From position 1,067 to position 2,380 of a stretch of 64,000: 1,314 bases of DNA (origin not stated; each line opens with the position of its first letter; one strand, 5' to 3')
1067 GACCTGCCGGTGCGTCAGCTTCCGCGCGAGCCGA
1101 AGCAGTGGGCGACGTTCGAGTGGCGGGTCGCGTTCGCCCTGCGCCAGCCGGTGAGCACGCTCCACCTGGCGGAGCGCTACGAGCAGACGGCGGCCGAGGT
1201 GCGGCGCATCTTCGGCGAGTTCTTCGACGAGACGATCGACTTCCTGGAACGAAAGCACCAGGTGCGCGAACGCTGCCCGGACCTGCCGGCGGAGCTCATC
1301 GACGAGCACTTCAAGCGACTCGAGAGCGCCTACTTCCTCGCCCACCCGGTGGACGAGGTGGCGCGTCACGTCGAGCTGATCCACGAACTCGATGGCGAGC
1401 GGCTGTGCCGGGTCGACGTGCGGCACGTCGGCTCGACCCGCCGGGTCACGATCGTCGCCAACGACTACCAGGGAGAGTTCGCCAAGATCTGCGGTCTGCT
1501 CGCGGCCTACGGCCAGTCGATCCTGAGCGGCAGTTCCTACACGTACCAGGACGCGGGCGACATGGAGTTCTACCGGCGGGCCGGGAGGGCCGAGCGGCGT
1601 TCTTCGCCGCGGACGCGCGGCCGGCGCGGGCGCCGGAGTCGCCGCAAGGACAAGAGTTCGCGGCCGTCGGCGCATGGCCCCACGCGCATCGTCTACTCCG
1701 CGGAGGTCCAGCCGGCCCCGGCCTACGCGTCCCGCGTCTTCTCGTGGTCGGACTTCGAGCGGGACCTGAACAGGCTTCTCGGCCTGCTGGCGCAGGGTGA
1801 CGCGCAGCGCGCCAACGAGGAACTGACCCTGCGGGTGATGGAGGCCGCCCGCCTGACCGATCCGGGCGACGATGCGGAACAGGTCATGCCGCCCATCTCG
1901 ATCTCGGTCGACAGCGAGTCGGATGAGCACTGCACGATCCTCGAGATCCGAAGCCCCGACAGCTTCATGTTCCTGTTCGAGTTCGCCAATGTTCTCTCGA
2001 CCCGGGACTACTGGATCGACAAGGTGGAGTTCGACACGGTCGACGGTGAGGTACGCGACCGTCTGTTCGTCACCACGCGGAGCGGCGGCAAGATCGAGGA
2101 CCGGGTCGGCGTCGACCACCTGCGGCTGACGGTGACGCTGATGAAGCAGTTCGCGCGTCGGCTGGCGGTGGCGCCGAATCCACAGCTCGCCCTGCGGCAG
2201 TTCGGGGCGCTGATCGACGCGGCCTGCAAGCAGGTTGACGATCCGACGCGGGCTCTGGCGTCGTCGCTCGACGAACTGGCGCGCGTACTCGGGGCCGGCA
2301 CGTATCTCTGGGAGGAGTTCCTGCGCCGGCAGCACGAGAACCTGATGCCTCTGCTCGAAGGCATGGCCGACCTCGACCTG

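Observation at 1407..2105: GlnE homolog carries two ACT domains and an Arg/Ser-rich low-complexity tract between its two nucleotidyltransferase halves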

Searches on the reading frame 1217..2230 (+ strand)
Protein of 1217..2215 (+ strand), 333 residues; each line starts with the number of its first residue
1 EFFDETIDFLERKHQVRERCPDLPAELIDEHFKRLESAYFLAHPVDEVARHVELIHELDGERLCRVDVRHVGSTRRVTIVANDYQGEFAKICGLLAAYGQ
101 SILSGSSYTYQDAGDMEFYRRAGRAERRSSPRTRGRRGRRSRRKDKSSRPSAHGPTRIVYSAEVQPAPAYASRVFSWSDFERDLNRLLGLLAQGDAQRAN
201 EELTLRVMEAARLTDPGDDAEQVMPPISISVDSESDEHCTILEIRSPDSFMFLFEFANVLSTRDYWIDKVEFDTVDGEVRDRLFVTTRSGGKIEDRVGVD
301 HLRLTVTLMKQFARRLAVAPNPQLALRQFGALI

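Call 5: search_protein_families(library=pfam, proteins=[window:1217-2215:+], max_evalue=10)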
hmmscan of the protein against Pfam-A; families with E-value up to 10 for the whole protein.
window:1217-2215:+ (333 aa): 0 families

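Call 17: search_solved_structures(query=window:1307-2230:+, max_evalue=10, show_alignments=3)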
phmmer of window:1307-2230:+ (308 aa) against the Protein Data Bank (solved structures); distinct sequences matched with E-value up to 10: 1.
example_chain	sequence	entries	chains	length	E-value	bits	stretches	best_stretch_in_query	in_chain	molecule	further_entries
4cs5_A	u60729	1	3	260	1.5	11.1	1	32-75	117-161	PROLIFERATING CELL NUCLEAR ANTIGEN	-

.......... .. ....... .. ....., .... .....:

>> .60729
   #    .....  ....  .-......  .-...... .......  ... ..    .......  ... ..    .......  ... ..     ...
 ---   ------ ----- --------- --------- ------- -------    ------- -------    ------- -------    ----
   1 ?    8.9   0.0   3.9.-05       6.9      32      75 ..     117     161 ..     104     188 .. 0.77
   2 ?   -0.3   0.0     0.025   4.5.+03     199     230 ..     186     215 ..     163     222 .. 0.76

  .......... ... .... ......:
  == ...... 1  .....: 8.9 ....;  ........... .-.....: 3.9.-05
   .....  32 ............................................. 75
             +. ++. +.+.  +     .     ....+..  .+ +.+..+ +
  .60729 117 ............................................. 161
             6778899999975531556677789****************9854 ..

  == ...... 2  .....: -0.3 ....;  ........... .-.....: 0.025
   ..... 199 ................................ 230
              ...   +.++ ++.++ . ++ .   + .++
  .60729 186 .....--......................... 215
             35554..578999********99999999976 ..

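Call 23: search_protein_families(library=ncbifam, proteins=[window:1307-2230:+], max_evalue=1)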
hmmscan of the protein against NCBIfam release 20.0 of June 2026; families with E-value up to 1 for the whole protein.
window:1307-2230:+ (308 aa): 5 families
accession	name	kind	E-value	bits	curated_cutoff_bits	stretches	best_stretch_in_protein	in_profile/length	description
NF003467.0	PRK05092.1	equivalog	1.7e-11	42.7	959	2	2-85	696-782/940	[protein-PII] uridylyltransferase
TIGR01693.1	UTase_glnD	equivalog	3.8e-11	42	519.4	2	188-267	758-837/850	[protein-PII] uridylyltransferase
NF002895.0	PRK03381.1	equivalog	2.2e-06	26.1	631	1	187-267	686-767/782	[protein-PII] uridylyltransferase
NF002837.0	PRK03059.1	equivalog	6.9e-05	21.1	1010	1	3-79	636-714/857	[protein-PII] uridylyltransferase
NF001366.0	PRK00275.1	equivalog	0.15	9.9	1299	1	197-276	802-881/895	[protein-PII] uridylyltransferase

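Call 25: predict_structure(alignment_id=A1)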
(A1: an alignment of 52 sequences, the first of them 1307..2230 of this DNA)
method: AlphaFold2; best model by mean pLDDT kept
length: 308 residues; sequences in the alignment: 52
mean_pLDDT: 85.9   pTM: 0.83
mean pLDDT of the five models: 85.9, 84.5, 84.1, 83.7, 83.7
residues with pLDDT >= 90: 200; 70-90: 54; 50-70: 26; < 50: 28
segments of 3 or more residues with pLDDT < 50: 1-4, 86-98, 100-102, 108-112
pLDDT, mean of each block of 10 residues (from residue 1): 66 94 95 97 97 95 97 95 55 46 51 51 83 95 95 98 95 93 76 81 95 93 90 91 95 94 95 92 85 88 90
secondary structure, 60 per line:
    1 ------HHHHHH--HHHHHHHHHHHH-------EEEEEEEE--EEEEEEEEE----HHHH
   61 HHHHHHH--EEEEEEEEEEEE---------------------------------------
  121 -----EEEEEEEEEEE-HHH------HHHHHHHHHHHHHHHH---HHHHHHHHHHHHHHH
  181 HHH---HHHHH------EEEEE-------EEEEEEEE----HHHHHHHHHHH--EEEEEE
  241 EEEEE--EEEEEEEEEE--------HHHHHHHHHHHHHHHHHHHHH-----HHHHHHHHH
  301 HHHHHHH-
elements in order: H7-12 H15-26 E34-41 E44-52 H57-67 E70-81 E126-136 H147-162 H166-183 H187-191 E198-202 E210-217 H222-232 E235-245 E248-257 H266-286 H292-307

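Call 28: fold_search(model_id=the predicted structure, library=pdb)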
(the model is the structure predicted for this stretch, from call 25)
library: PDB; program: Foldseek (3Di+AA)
matches with E <= 10: 754; with E <= 0.001: 2
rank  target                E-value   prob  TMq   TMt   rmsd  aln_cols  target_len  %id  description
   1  7jsr_A                2.1e-04  0.96  0.22  0.05  24.5       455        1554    9  Crystal structure of the large glutamate dehydrogenase composed of 180 kDa subunits from Mycobacterium smegmatis (released 2021-06-09)
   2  7jsr_B                2.7e-04  0.99  0.24  0.05  22.5       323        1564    7  Crystal structure of the large glutamate dehydrogenase composed of 180 kDa subunits from Mycobacterium smegmatis (released 2021-06-09)
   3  6uwg_A                3.7e-03  0.16  0.12  0.12  22.0       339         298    8  Engineered variant of I-OnuI meganuclease with improved thermostability and E178D mutation at catalytic site (released 2019-12-18)
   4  6uwj_A                5.3e-03  0.15  0.12  0.12  21.9       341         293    7  Intermediate engineered variant of I-OnuI meganuclease with improved thermostability and partially altered specificity (released 2019-12-18)
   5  9xy9_A                6.2e-03  0.14  0.12  0.13  22.5       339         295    8  One of a series of engineered variants of I-OnuI meganuclease targeting altered DNA target sequence (released 2025-09-10)
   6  9xy8_A                9.5e-03  0.13  0.12  0.12  22.6       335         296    7  One of a series of engineered variants of I-OnuI meganuclease targeting altered DNA target sequence (released 2025-09-10)
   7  9xya_A                1.1e-02  0.14  0.12  0.12  21.9       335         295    6  One of a series of engineered variants of I-OnuI meganuclease targeting altered DNA target sequence (released 2025-09-10)
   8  9hv6                  1.2e-02  1.00  0.26  0.08   8.5       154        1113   12  CryoEM map of the large glutamate dehydrogenase composed of 180 kDa subunits from Mycobacterium smegmatis obtained in th (released 2026-01-14)
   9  9q7w_A                1.2e-02  0.13  0.12  0.12  22.3       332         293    7  One of a series of engineered variants of I-OnuI meganuclease targeting altered DNA target sequence (released 2025-09-10)
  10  9hux_A                1.3e-02  0.99  0.24  0.08   8.5       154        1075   12  CryoEM map of the large glutamate dehydrogenase composed of 180 kDa subunits from Mycobacterium smegmatis obtained in  (released 2026-01-14)
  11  6bd0_A                1.3e-02  0.14  0.13  0.13  21.9       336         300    6  I-OnuI K227Y, D236A bound to cognate substrate (pre-cleavage complex) (released 2018-10-24)
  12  4yhx_A                1.7e-02  0.13  0.13  0.13  22.5       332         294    6  Crystal Structure of LAGLIDADG Meganuclease I-GpeMI Bound to Uncleaved DNA (released 2016-03-09)
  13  9hv0                  1.8e-02  1.00  0.27  0.08   9.7       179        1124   13  CryoEM map of the large glutamate dehydrogenase composed of 180 kDa subunits from Mycobacterium smegmatis obtained in th (released 2026-01-14)
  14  6bda_A                1.8e-02  0.11  0.12  0.12  22.6       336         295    8  Wild-type I-OnuI bound to A3G substrate (post-cleavage complex) (released 2018-10-24)
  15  9c7n_D                2.3e-02  1.00  0.22  0.77   2.8        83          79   14  Crystal Structure of the GL3 ACT-like Domain (released 2025-10-08)
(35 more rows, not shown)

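Call 49: search_protein_representatives(protein=window:1307-2230:+)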
Query: 308 residues. Proteins with E-value up to 0.001 (for the whole library): 619; up to 1e-10: 222; up to 1e-30: 19. The best 150 are listed.
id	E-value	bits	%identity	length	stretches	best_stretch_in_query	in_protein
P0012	1.6e-148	510.0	79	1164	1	1-308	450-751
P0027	1.3e-69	251.0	49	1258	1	1-306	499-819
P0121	4.1e-45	170.5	39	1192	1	1-305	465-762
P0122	5.2e-44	166.9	36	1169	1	1-304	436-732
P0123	2.6e-42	161.3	36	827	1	1-304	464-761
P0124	4.1e-38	147.6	35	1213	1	1-304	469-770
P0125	1.6e-35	139.1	33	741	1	1-302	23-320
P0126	3.9e-35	137.8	35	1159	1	3-305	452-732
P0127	7.5e-35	136.9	39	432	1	4-305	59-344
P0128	8.9e-35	136.6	37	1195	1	1-303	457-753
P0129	1.4e-34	136.0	34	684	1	1-305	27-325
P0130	5.2e-33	130.8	37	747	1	8-303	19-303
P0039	3.7e-32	128.0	34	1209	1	4-303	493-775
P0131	4.8e-32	127.6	34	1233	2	117-305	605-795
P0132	5.1e-32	127.6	39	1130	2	124-303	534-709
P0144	2.8e-29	118.6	32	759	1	2-305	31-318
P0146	4.1e-29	118.0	36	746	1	1-303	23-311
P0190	2.4e-22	95.8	32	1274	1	1-305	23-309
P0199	2.5e-21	92.5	33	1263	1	1-306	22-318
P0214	1.8e-19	86.4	33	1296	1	1-303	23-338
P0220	4.9e-19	84.9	33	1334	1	6-304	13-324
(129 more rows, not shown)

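Call 52: search_protein_families(library=pfam, proteins=[P0125, P0129, P0130, P0144, P0146, P0190, P0199, P0214, P0220], max_evalue=0.001)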
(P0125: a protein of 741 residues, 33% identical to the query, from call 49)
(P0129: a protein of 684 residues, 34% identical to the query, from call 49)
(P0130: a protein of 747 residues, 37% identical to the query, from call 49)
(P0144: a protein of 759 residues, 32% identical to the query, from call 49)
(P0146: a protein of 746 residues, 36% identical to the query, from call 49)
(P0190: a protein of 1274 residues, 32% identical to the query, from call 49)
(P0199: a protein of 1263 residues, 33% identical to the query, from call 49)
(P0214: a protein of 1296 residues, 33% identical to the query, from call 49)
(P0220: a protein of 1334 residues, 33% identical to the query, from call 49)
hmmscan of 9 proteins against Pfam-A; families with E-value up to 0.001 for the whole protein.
P0125 (741 aa): 2 families
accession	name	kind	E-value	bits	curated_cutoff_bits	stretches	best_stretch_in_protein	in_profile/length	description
PF03710.21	GlnE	-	1.2e-38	133.4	24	1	344-581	2-250/252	Glutamate-ammonia ligase adenylyltransferase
PF08335.16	GlnD_UR_UTase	-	8.4e-14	52.2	21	1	615-736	25-137/141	GlnD PII-uridylyltransferase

P0129 (684 aa): 2 families
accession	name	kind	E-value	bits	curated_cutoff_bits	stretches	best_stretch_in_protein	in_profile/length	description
PF03710.21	GlnE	-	3.5e-45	154.8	24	1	345-593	4-251/252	Glutamate-ammonia ligase adenylyltransferase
PF08335.16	GlnD_UR_UTase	-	0.00011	22.7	21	1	626-684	25-72/141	GlnD PII-uridylyltransferase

P0130 (747 aa): 3 families
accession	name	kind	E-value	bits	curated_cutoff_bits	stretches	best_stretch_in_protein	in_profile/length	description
PF03710.21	GlnE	-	4.5e-31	108.6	24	1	326-583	2-247/252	Glutamate-ammonia ligase adenylyltransferase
PF08335.16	GlnD_UR_UTase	-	5.3e-10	39.9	21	1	620-700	25-94/141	GlnD PII-uridylyltransferase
PF01842.31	ACT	-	2.6e-09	37.1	27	1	212-275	3-64/66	ACT domain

P0144 (759 aa): 3 families
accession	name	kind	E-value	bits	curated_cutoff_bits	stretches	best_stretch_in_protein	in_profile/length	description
PF03710.21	GlnE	-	8.6e-42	143.7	24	1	344-591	4-250/252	Glutamate-ammonia ligase adenylyltransferase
PF08335.16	GlnD_UR_UTase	-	4.6e-17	62.8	21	1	625-755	25-140/141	GlnD PII-uridylyltransferase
PF24931.1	ACT_ACR9_3rd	-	3.4e-07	30.7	27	1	211-286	1-77/98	ACR9-like, ACT-like domain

P0146 (746 aa): 3 families
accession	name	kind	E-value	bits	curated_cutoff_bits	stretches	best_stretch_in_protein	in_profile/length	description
PF03710.21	GlnE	-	1.5e-43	149.5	24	1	335-582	3-250/252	Glutamate-ammonia ligase adenylyltransferase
PF08335.16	GlnD_UR_UTase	-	1.2e-15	58.2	21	1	616-744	25-141/141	GlnD PII-uridylyltransferase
PF01842.31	ACT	-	7.8e-05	22.8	27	0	219-266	2-51/66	ACT domain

P0190 (1274 aa): 3 families
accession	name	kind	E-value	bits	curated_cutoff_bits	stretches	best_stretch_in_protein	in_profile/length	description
PF03710.21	GlnE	-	6.8e-105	350.4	24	2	854-1096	3-247/252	Glutamate-ammonia ligase adenylyltransferase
PF08335.16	GlnD_UR_UTase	-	1.7e-38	132.2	21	2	1122-1256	10-135/141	GlnD PII-uridylyltransferase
PF24931.1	ACT_ACR9_3rd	-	0.00045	20.7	27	0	203-273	1-73/98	ACR9-like, ACT-like domain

P0199 (1263 aa): 3 families
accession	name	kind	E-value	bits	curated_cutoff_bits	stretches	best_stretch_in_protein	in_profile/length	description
PF03710.21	GlnE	-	8.2e-94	314.1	24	2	861-1085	4-246/252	Glutamate-ammonia ligase adenylyltransferase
PF08335.16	GlnD_UR_UTase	-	1.6e-39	135.6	21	2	1135-1258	25-139/141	GlnD PII-uridylyltransferase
PF03445.19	DUF294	-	6e-06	26.6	21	0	940-1022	14-96/138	Putative nucleotidyltransferase DUF294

P0214 (1296 aa): 2 families
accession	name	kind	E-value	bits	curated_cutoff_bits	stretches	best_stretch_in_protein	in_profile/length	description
PF03710.21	GlnE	-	2.5e-86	289.6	24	2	886-1112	3-249/252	Glutamate-ammonia ligase adenylyltransferase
PF08335.16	GlnD_UR_UTase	-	2.7e-37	128.3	21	2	1147-1278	12-137/141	GlnD PII-uridylyltransferase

P0220 (1334 aa): 3 families
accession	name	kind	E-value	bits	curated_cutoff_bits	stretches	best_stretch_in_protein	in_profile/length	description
PF03710.21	GlnE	-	2.9e-82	276.3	24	2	892-1150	3-249/252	Glutamate-ammonia ligase adenylyltransferase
PF08335.16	GlnD_UR_UTase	-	1.6e-41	142.1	21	2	1204-1329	23-140/141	GlnD PII-uridylyltransferase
PF01842.31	ACT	-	8.8e-05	22.6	27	0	54-86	3-35/66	ACT domain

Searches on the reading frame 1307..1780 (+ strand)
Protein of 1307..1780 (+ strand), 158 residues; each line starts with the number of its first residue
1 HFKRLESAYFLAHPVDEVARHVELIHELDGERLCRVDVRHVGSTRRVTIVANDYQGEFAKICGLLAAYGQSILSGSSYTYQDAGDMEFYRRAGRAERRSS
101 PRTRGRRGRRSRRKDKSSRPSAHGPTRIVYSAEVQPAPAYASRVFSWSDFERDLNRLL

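Call 23: search_protein_families(library=ncbifam, proteins=[window:1307-1780:+], max_evalue=1)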
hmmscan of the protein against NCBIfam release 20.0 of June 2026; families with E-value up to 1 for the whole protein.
window:1307-1780:+ (158 aa): 4 families
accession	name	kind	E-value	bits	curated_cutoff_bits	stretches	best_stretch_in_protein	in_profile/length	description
NF003467.0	PRK05092.1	equivalog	1.7e-06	26.1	959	1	2-86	696-783/940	[protein-PII] uridylyltransferase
TIGR01693.1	UTase_glnD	equivalog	9.9e-05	20.7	519.4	1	3-83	625-707/850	[protein-PII] uridylyltransferase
NF002837.0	PRK03059.1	equivalog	0.0011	17.2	1010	1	3-80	636-715/857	[protein-PII] uridylyltransferase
NF002487.0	PRK01759.1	equivalog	0.11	10.6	890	1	2-79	643-720/862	bifunctional uridylyltransferase/uridylyl-removing protein GlnD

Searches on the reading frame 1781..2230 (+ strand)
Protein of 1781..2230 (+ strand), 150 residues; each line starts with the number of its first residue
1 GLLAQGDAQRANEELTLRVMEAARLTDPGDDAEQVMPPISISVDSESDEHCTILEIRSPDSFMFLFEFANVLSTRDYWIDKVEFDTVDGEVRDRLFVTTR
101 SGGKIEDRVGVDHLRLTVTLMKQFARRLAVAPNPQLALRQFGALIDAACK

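Call 5: search_protein_families(library=pfam, proteins=[window:1853-2215:+], max_evalue=10)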
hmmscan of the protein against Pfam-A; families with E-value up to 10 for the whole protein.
window:1853-2215:+ (121 aa): 3 families
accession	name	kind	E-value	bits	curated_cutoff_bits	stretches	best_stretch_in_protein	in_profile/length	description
PF16743.10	PliI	-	0.095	12.8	27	1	35-102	40-105/123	Periplasmic lysozyme inhibitor of I-type lysozyme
PF00924.24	MS_channel_2nd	-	0.11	13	20.2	0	87-113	33-59/68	Mechanosensitive ion channel, beta-domain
PF18012.7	PH_17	-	0.15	12.3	22.4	1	22-41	22-41/60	PH domain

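Call 23: search_protein_families(library=ncbifam, proteins=[window:1781-2230:+], max_evalue=1)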
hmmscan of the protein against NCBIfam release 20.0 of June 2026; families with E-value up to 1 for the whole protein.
window:1781-2230:+ (150 aa): 5 families
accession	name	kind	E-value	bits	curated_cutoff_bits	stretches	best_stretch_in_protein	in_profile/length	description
TIGR01693.1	UTase_glnD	equivalog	8.9e-06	24.2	519.4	1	30-109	758-837/850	[protein-PII] uridylyltransferase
NF002895.0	PRK03381.1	equivalog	1.9e-05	23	631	1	29-109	686-767/782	[protein-PII] uridylyltransferase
NF003467.0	PRK05092.1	equivalog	0.00017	19.4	959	1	32-117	833-918/940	[protein-PII] uridylyltransferase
NF001366.0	PRK00275.1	equivalog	0.087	10.7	1299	1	39-118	802-881/895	[protein-PII] uridylyltransferase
TIGR03203.1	pimD_small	equivalog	0.092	11.8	652.7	1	76-112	145-182/378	pimeloyl-CoA dehydrogenase small subunit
